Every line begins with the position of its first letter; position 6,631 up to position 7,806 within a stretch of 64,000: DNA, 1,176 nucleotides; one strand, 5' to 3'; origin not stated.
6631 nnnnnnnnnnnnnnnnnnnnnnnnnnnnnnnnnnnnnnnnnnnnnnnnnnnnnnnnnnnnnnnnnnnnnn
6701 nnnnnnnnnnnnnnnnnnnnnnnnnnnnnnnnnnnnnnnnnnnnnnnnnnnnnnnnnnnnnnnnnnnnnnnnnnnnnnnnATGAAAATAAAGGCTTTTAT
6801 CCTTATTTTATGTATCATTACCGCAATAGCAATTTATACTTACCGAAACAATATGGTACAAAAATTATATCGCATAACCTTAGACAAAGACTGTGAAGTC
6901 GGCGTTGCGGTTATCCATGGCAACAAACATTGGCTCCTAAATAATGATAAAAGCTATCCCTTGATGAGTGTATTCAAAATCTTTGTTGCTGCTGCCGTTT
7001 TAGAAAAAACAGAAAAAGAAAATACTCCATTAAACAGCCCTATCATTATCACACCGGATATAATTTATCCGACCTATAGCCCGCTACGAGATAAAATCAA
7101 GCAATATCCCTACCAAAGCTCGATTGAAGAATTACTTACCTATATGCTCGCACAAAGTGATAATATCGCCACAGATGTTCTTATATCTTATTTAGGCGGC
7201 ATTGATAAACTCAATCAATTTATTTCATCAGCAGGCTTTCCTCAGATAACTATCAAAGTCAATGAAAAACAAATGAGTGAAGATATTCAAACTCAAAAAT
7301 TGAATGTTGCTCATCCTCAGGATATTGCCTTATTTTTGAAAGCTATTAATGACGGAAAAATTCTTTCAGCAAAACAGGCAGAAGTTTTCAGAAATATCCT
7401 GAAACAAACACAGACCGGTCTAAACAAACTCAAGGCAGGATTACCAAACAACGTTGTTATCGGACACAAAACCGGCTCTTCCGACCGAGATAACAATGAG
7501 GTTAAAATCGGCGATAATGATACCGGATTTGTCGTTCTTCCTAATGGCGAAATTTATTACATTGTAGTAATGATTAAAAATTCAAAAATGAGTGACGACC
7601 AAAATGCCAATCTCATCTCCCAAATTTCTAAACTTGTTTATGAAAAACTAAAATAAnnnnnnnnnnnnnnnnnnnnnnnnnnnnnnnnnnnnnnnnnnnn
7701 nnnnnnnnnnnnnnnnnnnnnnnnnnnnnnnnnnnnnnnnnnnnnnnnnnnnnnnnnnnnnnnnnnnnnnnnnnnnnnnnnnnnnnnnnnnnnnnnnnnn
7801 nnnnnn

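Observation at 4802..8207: Tight four-gene operon: NLS-like basic-repeat protein, small unknown, class A beta-lactamase-fold protein and GNAT, next to an IS1595-like transposase fragment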

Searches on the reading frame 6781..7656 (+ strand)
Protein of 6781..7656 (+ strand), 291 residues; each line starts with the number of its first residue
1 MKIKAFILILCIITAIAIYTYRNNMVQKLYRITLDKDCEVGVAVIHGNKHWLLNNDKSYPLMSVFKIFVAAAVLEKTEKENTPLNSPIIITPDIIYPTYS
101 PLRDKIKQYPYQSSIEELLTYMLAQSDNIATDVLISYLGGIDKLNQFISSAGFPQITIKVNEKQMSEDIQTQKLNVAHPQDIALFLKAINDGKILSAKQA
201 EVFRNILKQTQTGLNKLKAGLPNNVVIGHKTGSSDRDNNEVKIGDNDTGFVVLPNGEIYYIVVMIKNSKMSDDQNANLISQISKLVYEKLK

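Call 4: search_protein_families(library=pfam, proteins=[window:6781-7656:+], max_evalue=0.1)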
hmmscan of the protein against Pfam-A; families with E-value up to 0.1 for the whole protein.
window:6781-7656:+ (291 aa): 2 families
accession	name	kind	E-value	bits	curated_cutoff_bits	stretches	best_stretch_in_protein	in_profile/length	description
PF13354.11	Beta-lactamase2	-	3.2e-41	141.5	22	1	47-264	9-213/214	Beta-lactamase enzyme family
PF00144.29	Beta-lactamase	-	5.9e-07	29.4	27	1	40-134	17-115/329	Beta-lactamase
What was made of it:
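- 6781..7656 (+): Class A serine beta-lactamase, closest to subclass A2, with an N-terminal hydrophobic export signal. Pfam Beta-lactamase2 3e-41 (call 4).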

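Call 5: search_protein_families(library=ncbifam, proteins=[window:6781-7656:+], max_evalue=0.1)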
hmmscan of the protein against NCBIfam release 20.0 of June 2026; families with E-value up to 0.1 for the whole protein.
window:6781-7656:+ (291 aa): 104 families (the best 25 are shown)
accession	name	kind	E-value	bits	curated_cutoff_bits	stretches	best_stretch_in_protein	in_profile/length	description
NF012099.1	SubclassA2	equivalog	4.7e-75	252.2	320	1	27-290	4-270/275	class A beta-lactamase, subclass A2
NF033103.1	bla_class_A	equivalog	5.1e-70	235.5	200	1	31-289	4-256/257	class A beta-lactamase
NF045651.1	blaMUN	exception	7.7e-60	202.8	640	1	9-290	8-288/290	MUN family extended-spectrum class A beta-lactamase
NF000447.2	bla-A_Chryseo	exception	3e-59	200.6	510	1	6-290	4-290/292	CGA/CIA family class A beta-lactamase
NF033098.1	bla_CblA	exception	1.8e-57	194.7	625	1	5-290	4-295/296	CblA family class A beta-lactamase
NF040467.1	blaRAA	exception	2.4e-50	171.3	590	1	7-289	4-287/290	RAA family extended-spectrum beta-lactamase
NF000446.2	blaCIA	exception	1e-49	169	640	1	7-289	5-289/292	CIA family extended-spectrum class A beta-lactamase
NF033102.1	bla_CepA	exception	1.8e-48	165.1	660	1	17-289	19-294/300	CepA family extended-spectrum class A beta-lactamase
NF000390.2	blaVEB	exception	2.6e-48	164.6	670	1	7-288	8-294/299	VEB family extended-spectrum class A beta-lactamase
NF000511.2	blaCME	exception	8.4e-47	159.8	600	1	7-290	4-293/299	CME family extended-spectrum class A beta-lactamase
NF000298.2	blaTLA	exception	9.1e-46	156.3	640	1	32-290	43-304/309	TLA family extended-spectrum class A beta-lactamase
NF041445.1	blaRATA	exception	5e-43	147.3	660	1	7-288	10-297/302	RATA family class A beta-lactamase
NF040609.1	blaRASA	exception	1.9e-37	128.9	600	1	9-288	14-290/295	RASA family extended-spectrum class A beta-lactamase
NF000389.2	blaPER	exception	1.2e-36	126.4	650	1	25-288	31-296/308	PER family extended-spectrum class A beta-lactamase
NF033100.1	bla_CfxA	exception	2.3e-33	115.6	625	1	28-289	47-313/319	CfxA family broad-spectrum class A beta-lactamase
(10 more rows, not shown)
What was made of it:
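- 6781..7656 (+): NCBIfam bla_class_A scores 235.5 bits against a cut-off of 200; SubclassA2 scores 252 against a cut-off of 320 (call 5).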

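Call 7: find_encoding_contigs(protein=window:6781-7656:+, flank=10000, max_places=6)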
Protein window:6781-7656:+ (291 aa): 5 contigs read that carry it; 5 places shown.
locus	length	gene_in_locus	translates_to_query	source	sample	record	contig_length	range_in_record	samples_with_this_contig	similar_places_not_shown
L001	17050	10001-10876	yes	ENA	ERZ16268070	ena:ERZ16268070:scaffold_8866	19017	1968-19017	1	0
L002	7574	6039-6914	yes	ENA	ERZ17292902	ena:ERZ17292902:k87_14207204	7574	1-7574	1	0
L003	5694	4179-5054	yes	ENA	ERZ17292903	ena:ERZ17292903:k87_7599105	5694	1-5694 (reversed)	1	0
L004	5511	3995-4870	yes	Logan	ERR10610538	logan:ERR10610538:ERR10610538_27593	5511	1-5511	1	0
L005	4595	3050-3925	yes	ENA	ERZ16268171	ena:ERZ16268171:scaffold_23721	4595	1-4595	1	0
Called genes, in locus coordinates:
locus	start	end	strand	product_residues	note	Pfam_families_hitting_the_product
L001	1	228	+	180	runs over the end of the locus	-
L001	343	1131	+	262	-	PF01618:MotA_ExbB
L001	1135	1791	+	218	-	PF13677:MotB_plug, PF00691:OmpA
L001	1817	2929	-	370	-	PF06965:Na_H_antiport_1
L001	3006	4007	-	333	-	PF00438:S-AdoMet_synt_N, PF02772:S-AdoMet_synt_M (weak), PF02773:S-AdoMet_synt_C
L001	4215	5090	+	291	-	PF07722:Peptidase_C26, PF00117:GATase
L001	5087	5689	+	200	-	PF12702:Lipocalin_3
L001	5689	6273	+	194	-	-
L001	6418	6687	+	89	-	-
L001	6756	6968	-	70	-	-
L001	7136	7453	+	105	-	-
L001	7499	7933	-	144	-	-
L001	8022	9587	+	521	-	-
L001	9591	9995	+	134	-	-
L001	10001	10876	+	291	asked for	PF13354:Beta-lactamase2, PF00144:Beta-lactamase (faint)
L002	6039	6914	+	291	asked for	PF13354:Beta-lactamase2, PF00144:Beta-lactamase (faint)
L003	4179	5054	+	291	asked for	PF13354:Beta-lactamase2, PF00144:Beta-lactamase (faint)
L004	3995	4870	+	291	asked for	PF13354:Beta-lactamase2, PF00144:Beta-lactamase (faint)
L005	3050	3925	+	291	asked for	PF13354:Beta-lactamase2, PF00144:Beta-lactamase (faint)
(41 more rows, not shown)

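Call 28: search_solved_structures(query=window:6781-7656:+, max_evalue=1e-20, show_alignments=2)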
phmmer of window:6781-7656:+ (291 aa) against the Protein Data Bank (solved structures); distinct sequences matched with E-value up to 1e-20: 13.
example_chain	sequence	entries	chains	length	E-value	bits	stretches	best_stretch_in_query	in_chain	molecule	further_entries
5tfq_A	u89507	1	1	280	3.1e-56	194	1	23-290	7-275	Beta-lactamase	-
6pq8_A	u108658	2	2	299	4.7e-45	157.3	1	7-289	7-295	Beta-lactamase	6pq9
6nvt_A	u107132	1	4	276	1.5e-44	155.7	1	29-289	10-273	Beta-lactamase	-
6nvu_A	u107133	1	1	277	1.5e-44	155.7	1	29-289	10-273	Beta-lactamase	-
5gs8_A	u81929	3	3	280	8.5e-44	153.2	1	29-289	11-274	Beta-lactamase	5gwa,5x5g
6v4w_A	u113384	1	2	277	4.6e-40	140.9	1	22-288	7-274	Beta-lactamase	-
1e25_A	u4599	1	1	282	9e-33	117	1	28-288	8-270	EXTENDED-SPECTRUM BETA-LACTAMASE PER-1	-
4d2o_A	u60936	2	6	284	2.8e-32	115.4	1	28-288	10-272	PER-2 BETA-LACTAMASE | Beta-lactamase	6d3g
6dgu_B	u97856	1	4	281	2.9e-32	115.4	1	29-288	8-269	Beta-lactamase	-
8eo7_A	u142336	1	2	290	7.6e-27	97.6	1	29-288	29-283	beta-lactamase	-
8eo5_A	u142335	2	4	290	9.6e-26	94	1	29-288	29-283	LRA-5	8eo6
2j9o_A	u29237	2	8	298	6.3e-22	81.5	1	53-289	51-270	TLL2115 PROTEIN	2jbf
2j7v_A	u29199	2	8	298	2.3e-21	79.6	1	53-289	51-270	TLL2115 PROTEIN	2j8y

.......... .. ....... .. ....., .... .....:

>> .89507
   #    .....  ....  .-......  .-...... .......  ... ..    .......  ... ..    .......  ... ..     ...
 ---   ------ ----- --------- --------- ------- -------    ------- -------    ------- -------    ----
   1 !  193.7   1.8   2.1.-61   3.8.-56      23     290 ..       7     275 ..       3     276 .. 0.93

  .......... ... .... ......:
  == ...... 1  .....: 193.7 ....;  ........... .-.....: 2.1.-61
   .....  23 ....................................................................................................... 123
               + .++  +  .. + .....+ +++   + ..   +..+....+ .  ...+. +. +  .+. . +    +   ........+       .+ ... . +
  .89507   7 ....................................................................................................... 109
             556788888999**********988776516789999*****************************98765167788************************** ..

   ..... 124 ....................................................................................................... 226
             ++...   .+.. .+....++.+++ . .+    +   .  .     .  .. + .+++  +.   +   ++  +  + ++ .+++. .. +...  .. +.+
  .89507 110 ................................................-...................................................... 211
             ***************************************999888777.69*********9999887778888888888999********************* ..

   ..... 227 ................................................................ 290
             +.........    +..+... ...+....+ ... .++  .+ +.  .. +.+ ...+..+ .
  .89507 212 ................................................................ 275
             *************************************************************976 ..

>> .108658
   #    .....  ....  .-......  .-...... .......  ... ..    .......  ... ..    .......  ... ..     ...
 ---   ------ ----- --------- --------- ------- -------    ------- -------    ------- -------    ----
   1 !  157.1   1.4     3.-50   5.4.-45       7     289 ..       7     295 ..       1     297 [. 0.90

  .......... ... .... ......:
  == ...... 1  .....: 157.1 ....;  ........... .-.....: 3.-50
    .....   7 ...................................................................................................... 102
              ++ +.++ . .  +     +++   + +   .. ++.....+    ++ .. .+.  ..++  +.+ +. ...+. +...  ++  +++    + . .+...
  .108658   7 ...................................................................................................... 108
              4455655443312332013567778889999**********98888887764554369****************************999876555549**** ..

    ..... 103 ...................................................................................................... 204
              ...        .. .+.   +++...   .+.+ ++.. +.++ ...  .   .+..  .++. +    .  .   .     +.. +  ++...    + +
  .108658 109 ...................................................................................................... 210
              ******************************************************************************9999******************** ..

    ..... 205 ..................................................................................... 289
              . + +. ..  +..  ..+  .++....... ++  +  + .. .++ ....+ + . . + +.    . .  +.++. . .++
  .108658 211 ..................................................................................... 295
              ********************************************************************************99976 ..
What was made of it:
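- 6781..7656 (+): PDB 5tfq 3e-56 and PER-1 9e-33 (call 28).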

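Call 53: find_homologous_proteins(query=window:6781-7656:+, max_evalue=1e-30)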
Query window:6781-7656:+ (291 aa): 216 proteins with E <= 1e-30 among 948 candidates; the best 120 are listed.
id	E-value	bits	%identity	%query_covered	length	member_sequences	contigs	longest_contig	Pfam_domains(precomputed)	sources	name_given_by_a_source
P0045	2.7e-183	625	99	100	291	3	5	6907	PF13354.13,PF00144.30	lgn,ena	-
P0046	4.5e-155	533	84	100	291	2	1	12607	PF13354.13,PF00144.30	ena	-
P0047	1.5e-152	525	82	100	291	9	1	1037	PF13354.13,PF00144.30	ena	-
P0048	2.7e-152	524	82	100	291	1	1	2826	PF13354.13,PF00144.30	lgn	-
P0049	3.4e-152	523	83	100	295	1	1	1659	PF13354.13,PF00144.30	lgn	-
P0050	5.4e-151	519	81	100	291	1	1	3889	PF13354.13,PF00144.30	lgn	-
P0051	6.6e-151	519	81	100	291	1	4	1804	PF13354.13,PF00144.30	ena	-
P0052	6.9e-151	519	81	100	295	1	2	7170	PF13354.13,PF00144.30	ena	-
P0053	4.3e-150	517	82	100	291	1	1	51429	PF13354.13,PF00144.30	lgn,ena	-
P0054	6.1e-150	516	81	100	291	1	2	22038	PF13354.13,PF00144.30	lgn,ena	-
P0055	1.2e-149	515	81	100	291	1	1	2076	PF13354.13,PF00144.30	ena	-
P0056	1.5e-148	511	78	100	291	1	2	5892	PF13354.13,PF00144.30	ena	-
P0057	1.4e-143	495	78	100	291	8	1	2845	PF13354.13,PF00144.30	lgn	-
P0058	3.9e-143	494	78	100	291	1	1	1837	PF13354.13,PF00144.30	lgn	-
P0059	5.4e-140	483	76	100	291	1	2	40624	PF13354.13,PF00144.30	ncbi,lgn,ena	-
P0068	1.9e-128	446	69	100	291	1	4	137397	PF13354.13,PF00144.30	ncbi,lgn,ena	-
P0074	6.3e-77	277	49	100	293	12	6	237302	PF13354.13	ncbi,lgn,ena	-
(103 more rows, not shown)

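Call 55: find_encoding_contigs(protein=P0053, flank=8000, max_places=2)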
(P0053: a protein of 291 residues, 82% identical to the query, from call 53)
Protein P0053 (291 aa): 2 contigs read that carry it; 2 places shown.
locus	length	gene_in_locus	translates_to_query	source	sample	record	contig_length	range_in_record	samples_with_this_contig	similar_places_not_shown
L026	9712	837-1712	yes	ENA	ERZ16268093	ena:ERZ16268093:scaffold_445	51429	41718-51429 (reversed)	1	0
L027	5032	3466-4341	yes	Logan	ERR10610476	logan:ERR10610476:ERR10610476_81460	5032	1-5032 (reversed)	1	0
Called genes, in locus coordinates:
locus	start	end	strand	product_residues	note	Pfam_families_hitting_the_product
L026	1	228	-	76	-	?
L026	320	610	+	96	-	-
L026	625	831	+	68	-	-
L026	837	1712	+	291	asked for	PF13354:Beta-lactamase2, PF00144:Beta-lactamase (faint)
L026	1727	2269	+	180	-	-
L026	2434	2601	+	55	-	-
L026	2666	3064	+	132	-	-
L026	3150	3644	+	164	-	-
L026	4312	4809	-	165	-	-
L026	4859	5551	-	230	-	PF02230:Abhydrolase_2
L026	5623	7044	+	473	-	-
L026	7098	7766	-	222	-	-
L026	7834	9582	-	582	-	PF00664:ABC_membrane, PF00005:ABC_tran, PF02463:SMC_N (weak)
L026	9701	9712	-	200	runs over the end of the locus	-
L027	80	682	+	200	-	PF12702:Lipocalin_3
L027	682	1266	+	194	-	-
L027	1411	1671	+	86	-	-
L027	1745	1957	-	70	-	-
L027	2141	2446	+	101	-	-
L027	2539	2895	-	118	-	-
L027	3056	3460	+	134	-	-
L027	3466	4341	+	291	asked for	PF13354:Beta-lactamase2, PF00144:Beta-lactamase (faint)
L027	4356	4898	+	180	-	-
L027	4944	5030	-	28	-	?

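Call 56: find_encoding_contigs(protein=P0068, flank=8000, max_places=2)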
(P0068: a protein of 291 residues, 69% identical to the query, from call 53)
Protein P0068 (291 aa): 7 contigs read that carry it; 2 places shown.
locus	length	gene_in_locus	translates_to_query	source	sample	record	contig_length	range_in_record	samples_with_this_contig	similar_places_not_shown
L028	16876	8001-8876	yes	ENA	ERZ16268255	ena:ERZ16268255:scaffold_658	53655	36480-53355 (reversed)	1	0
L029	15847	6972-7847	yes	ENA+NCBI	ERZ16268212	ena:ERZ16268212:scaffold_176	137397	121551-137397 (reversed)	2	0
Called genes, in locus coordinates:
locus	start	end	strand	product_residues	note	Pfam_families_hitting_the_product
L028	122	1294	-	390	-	PF07690:MFS_1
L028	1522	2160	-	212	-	-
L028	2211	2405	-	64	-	-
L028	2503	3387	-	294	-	PF00892:EamA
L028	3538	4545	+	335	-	-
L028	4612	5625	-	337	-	-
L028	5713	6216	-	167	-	-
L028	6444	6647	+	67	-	PF00313:CSD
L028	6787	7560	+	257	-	PF12702:Lipocalin_3, PF04170:NlpE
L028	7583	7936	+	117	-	-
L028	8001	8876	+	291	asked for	PF13354:Beta-lactamase2, PF00144:Beta-lactamase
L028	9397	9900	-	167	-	-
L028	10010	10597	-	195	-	-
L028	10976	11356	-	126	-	-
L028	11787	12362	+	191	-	PF13302:Acetyltransf_3, PF00583:Acetyltransf_1, PF13420:Acetyltransf_4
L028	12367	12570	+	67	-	PF04102:SlyX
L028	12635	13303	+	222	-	PF01613:Flavin_Reduct, PF00301:Rubredoxin, PF21349:RUBY_RBDX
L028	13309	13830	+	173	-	PF04191:PEMT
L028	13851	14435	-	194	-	PF00300:His_Phos_1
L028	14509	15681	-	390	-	PF00999:Na_H_Exchanger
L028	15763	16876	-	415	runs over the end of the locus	PF00817:IMS, PF11799:IMS_C, PF13438:DUF4113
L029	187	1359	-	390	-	PF07690:MFS_1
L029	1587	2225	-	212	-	-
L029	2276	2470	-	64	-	-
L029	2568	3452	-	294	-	PF00892:EamA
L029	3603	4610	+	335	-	-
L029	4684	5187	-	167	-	-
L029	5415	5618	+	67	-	PF00313:CSD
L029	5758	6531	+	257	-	PF12702:Lipocalin_3, PF04170:NlpE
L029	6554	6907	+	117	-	-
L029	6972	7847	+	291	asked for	PF13354:Beta-lactamase2, PF00144:Beta-lactamase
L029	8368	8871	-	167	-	-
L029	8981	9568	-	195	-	-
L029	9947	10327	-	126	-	-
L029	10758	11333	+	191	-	PF13302:Acetyltransf_3, PF00583:Acetyltransf_1, PF13420:Acetyltransf_4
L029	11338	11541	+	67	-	PF04102:SlyX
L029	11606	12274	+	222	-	PF01613:Flavin_Reduct, PF00301:Rubredoxin, PF21349:RUBY_RBDX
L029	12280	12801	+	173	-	PF04191:PEMT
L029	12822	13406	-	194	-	PF00300:His_Phos_1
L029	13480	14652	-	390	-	PF00999:Na_H_Exchanger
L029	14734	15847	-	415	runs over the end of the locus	PF00817:IMS, PF11799:IMS_C, PF13438:DUF4113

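Call 57: find_encoding_contigs(protein=P0059, flank=8000, max_places=2)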
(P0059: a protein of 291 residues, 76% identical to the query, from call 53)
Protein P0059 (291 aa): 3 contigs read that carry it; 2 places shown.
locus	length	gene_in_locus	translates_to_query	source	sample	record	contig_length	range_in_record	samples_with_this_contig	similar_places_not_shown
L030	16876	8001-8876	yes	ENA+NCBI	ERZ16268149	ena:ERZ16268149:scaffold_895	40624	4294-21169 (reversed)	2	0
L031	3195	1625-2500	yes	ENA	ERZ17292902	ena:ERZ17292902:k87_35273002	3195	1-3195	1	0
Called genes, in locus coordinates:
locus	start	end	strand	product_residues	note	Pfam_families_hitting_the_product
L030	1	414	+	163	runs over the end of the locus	-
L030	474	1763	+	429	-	-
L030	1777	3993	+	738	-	PF02534:T4SS-DNA_transf, PF10412:TrwB_AAD_bind, PF12696:TraG-D_C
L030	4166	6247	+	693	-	PF02901:PFL-like, PF01228:Gly_radical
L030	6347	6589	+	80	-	PF01228:Gly_radical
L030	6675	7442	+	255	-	PF13353:Fer4_12, PF04055:Radical_SAM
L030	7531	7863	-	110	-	PF04266:ASCH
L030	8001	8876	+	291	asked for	PF13354:Beta-lactamase2, PF00144:Beta-lactamase (weak)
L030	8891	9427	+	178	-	-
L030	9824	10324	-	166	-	-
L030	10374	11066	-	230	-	PF02230:Abhydrolase_2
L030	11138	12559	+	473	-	-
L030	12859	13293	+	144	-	-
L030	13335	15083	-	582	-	PF00664:ABC_membrane, PF00005:ABC_tran, PF02463:SMC_N (weak)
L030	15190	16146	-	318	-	-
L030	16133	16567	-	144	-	PF02472:ExbD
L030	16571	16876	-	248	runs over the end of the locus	PF01618:MotA_ExbB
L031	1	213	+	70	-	?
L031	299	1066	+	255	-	PF13353:Fer4_12, PF04055:Radical_SAM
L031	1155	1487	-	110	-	PF04266:ASCH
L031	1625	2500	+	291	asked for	PF13354:Beta-lactamase2, PF00144:Beta-lactamase (weak)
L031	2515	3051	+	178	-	-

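Call 69: search_protein_families(library=padloc, proteins=[window:6781-7656:+], max_evalue=0.1)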
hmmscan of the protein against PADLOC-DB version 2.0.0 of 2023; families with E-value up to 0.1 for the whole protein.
window:6781-7656:+ (291 aa): 0 families

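Call 83: find_encoding_contigs(protein=P0074, flank=5000, max_places=2)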
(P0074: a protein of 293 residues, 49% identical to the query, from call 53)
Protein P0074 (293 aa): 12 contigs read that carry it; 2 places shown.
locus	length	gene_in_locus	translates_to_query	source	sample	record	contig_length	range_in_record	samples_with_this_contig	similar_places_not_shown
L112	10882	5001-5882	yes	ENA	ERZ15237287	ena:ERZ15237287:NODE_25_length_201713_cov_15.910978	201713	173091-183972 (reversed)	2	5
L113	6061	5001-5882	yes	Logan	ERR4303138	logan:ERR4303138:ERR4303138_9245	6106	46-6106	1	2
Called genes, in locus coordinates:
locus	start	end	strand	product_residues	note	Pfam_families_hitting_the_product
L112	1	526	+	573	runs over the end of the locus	PF03065:Glyco_hydro_57, PF09210:BE_C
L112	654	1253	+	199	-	PF03692:CxxCxxCC (faint)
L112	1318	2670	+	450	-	PF08973:TM1506, PF04015:DUF362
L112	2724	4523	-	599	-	PF00122:E1-E2_ATPase, PF00702:Hydrolase, PF08282:Hydrolase_3 (faint)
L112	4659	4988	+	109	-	PF01022:HTH_5, PF12840:HTH_20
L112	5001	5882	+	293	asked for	PF13354:Beta-lactamase2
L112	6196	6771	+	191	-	-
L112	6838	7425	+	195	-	PF01381:HTH_3 (faint), PF15978:TnsD (faint), PF01527:HTH_Tnp_1 (faint), PF04967:HTH_10 (faint), PF12728:HTH_17 (faint), PF13936:HTH_38 (faint), PF00196:GerE (faint), PF02796:HTH_7 (weak), +13 more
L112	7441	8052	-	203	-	-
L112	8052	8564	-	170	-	-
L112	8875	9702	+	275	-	PF07963:N_methyl (weak)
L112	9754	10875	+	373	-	-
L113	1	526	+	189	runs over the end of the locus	?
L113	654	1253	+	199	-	PF03692:CxxCxxCC (faint)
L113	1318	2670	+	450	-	PF08973:TM1506, PF04015:DUF362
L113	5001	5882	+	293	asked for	PF13354:Beta-lactamase2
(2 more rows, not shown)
